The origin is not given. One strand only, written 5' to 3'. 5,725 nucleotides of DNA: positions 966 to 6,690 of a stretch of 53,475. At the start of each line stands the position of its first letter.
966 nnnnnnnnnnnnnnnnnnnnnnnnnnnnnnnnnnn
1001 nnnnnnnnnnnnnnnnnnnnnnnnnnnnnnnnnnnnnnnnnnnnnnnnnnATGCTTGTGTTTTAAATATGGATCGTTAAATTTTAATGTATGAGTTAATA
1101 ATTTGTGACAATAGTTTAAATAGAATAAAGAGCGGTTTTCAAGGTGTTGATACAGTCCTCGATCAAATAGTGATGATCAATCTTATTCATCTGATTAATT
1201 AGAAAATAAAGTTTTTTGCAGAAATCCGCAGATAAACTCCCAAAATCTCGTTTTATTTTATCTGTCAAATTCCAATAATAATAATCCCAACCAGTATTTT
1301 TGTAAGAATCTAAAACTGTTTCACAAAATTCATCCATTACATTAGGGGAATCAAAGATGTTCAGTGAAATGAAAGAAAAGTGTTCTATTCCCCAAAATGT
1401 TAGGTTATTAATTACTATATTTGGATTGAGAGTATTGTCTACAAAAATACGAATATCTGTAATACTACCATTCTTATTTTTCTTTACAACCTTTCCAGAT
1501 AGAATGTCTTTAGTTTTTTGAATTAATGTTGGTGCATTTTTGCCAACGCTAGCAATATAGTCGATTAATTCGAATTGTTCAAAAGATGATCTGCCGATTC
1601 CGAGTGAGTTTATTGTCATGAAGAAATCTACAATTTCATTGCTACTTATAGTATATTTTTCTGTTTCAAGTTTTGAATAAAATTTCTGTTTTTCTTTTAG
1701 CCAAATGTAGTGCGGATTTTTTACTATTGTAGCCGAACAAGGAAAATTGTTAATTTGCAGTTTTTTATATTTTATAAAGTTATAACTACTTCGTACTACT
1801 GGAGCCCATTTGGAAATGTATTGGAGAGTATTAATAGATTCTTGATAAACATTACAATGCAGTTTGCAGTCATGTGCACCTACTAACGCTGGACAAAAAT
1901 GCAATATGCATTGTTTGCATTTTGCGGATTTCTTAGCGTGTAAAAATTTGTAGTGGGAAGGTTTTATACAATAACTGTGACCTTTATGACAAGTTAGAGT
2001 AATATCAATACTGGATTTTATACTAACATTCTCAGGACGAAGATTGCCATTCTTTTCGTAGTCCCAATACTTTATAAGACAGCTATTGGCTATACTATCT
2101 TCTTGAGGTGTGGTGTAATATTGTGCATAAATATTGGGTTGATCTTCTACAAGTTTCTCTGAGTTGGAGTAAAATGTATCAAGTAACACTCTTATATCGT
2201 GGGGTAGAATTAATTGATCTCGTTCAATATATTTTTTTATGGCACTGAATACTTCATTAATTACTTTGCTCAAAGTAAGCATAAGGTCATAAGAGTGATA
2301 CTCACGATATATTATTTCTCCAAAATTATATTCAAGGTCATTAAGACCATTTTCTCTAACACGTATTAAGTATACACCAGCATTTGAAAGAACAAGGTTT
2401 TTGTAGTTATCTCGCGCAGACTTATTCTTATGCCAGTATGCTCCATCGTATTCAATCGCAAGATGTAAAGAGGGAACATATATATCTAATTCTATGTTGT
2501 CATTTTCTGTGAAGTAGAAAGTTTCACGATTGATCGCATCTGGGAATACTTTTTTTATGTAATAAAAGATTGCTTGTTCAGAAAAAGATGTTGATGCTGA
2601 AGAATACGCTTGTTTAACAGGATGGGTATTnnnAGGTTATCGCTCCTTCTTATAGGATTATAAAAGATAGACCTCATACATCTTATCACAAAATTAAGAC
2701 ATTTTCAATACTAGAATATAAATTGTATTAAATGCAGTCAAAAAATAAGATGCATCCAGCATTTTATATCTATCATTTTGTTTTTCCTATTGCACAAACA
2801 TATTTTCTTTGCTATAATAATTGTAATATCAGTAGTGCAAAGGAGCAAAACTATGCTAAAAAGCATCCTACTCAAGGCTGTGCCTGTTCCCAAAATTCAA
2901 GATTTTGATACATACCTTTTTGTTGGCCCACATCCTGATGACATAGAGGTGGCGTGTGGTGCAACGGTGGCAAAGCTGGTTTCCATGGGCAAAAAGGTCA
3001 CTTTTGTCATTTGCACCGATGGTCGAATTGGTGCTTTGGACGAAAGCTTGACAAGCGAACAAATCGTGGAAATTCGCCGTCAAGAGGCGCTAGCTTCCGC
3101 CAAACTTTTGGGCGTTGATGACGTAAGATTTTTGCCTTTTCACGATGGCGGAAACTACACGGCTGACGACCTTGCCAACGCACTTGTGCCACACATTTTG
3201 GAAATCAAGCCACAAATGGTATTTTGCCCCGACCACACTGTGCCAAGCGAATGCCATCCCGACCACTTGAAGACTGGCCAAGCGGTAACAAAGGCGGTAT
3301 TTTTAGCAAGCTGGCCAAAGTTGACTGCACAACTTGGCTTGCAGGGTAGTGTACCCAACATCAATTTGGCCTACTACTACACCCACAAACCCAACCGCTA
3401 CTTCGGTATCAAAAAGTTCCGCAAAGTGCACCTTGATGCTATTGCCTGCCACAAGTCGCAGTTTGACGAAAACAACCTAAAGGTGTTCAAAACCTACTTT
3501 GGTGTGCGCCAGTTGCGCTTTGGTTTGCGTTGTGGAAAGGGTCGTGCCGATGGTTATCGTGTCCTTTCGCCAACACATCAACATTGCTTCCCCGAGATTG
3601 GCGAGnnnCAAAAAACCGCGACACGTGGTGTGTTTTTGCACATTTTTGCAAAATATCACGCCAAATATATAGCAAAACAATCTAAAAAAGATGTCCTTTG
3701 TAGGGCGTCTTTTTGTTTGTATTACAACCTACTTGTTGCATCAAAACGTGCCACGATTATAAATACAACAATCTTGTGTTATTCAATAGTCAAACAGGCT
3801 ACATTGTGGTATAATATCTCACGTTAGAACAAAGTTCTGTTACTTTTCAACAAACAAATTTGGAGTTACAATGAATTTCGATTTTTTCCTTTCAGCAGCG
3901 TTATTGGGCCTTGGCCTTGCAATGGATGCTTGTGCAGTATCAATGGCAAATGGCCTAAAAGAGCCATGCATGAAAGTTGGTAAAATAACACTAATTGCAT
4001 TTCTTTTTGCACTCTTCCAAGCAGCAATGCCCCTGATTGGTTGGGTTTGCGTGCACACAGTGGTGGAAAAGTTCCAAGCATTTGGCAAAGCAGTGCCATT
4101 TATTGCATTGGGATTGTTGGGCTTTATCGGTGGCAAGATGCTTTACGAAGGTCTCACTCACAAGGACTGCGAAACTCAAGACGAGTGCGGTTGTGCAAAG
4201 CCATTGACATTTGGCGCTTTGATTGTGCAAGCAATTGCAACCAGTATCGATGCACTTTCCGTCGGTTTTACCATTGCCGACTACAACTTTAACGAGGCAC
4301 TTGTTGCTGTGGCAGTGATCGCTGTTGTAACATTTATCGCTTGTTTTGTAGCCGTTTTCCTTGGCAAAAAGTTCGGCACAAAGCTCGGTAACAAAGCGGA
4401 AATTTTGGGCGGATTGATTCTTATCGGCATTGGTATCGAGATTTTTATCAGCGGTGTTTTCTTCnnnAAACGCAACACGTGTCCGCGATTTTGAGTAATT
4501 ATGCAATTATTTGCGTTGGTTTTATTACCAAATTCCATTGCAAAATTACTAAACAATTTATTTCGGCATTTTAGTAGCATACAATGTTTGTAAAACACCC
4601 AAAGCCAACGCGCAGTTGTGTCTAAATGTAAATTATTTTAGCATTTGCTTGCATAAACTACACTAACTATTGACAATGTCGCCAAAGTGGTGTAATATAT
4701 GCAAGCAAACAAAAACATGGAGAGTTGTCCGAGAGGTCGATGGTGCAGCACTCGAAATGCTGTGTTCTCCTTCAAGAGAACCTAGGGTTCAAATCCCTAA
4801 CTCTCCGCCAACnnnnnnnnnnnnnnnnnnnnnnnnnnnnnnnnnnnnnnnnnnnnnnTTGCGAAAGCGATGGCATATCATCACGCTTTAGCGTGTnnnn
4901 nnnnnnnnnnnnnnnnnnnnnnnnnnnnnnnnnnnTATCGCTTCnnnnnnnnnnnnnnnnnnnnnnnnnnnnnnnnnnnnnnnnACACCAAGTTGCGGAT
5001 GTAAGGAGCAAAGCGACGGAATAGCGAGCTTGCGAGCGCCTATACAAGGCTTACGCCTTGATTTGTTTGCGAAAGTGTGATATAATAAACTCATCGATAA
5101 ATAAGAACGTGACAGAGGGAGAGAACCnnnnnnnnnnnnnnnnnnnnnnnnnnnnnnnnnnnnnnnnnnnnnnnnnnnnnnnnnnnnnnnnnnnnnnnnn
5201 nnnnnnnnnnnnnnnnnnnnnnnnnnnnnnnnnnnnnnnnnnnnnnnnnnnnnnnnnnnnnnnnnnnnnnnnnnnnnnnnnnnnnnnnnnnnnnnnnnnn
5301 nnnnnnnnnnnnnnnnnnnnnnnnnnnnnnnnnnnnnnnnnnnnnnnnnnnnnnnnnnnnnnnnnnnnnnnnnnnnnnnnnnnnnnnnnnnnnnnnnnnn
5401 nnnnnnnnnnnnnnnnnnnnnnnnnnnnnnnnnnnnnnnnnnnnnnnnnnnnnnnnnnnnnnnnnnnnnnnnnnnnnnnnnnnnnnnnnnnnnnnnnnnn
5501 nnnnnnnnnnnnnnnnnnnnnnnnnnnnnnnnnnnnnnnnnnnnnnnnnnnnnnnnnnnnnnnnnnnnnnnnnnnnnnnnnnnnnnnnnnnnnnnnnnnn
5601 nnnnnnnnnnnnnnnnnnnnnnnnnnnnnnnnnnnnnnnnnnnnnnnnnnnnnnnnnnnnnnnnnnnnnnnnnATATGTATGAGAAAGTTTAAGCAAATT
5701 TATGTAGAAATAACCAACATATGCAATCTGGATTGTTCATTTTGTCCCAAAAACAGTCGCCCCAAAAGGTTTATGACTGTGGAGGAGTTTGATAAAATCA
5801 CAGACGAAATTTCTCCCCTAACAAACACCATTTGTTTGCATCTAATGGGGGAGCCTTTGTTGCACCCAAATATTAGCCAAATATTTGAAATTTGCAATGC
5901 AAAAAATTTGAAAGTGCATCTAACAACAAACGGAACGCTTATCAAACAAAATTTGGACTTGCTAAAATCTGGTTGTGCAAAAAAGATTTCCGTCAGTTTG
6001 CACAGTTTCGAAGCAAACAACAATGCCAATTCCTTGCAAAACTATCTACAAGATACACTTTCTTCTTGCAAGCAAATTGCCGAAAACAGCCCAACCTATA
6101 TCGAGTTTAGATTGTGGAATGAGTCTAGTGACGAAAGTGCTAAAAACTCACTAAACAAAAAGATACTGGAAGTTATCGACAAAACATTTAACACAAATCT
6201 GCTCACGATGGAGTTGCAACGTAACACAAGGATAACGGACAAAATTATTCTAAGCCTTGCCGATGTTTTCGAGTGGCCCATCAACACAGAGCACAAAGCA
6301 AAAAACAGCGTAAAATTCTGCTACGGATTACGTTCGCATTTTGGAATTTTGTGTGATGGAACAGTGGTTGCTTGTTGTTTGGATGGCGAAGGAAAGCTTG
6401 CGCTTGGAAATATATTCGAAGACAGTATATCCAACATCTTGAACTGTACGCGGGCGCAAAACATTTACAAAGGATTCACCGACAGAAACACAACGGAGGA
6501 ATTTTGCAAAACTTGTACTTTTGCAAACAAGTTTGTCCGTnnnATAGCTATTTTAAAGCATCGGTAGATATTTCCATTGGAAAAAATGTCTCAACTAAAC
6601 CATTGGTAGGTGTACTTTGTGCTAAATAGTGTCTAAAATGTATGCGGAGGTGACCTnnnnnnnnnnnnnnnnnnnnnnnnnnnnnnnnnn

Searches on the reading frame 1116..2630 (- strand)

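Call 54: search_protein_families(library=pfam, proteins=[window:1116-2630:-], max_evalue=0.0001)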
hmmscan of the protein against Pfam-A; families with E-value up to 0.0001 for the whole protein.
window:1116-2630:- (504 aa): 1 family
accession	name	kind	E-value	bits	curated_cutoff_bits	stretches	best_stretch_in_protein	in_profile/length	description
PF14311.12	DUF4379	-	1.2e-07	32.2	24.5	1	185-241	1-53/56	Probable Treble clef zinc finger domain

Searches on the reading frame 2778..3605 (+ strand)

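Call 11: search_protein_families(library=pfam, proteins=[window:2778-3605:+], max_evalue=0.01)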
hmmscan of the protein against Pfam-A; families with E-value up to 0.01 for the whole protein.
window:2778-3605:+ (276 aa): 1 family
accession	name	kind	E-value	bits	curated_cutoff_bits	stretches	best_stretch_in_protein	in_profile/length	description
PF02585.22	PIG-L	-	1.1e-30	107.2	28.2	1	47-173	1-128/129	GlcNAc-PI de-N-acetylase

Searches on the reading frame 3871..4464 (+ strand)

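Call 11: search_protein_families(library=pfam, proteins=[window:3871-4464:+], max_evalue=0.01)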
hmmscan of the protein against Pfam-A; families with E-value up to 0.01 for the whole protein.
window:3871-4464:+ (198 aa): 1 family
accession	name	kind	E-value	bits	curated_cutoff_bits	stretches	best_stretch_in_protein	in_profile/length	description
PF02659.21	Mntp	-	5.8e-38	130.5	24.4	1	35-192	3-152/152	Putative manganese efflux pump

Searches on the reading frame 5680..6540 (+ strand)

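Call 11: search_protein_families(library=pfam, proteins=[window:5680-6540:+], max_evalue=0.01)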
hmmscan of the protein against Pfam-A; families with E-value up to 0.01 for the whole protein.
window:5680-6540:+ (287 aa): 2 families
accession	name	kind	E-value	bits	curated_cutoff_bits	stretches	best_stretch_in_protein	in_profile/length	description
PF04055.27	Radical_SAM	-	1e-17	65.3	29.5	1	9-135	1-138/166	Radical SAM superfamily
PF13186.11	SPASM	-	4.6e-12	46.5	21.5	1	214-280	1-67/67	Iron-sulfur cluster-binding domain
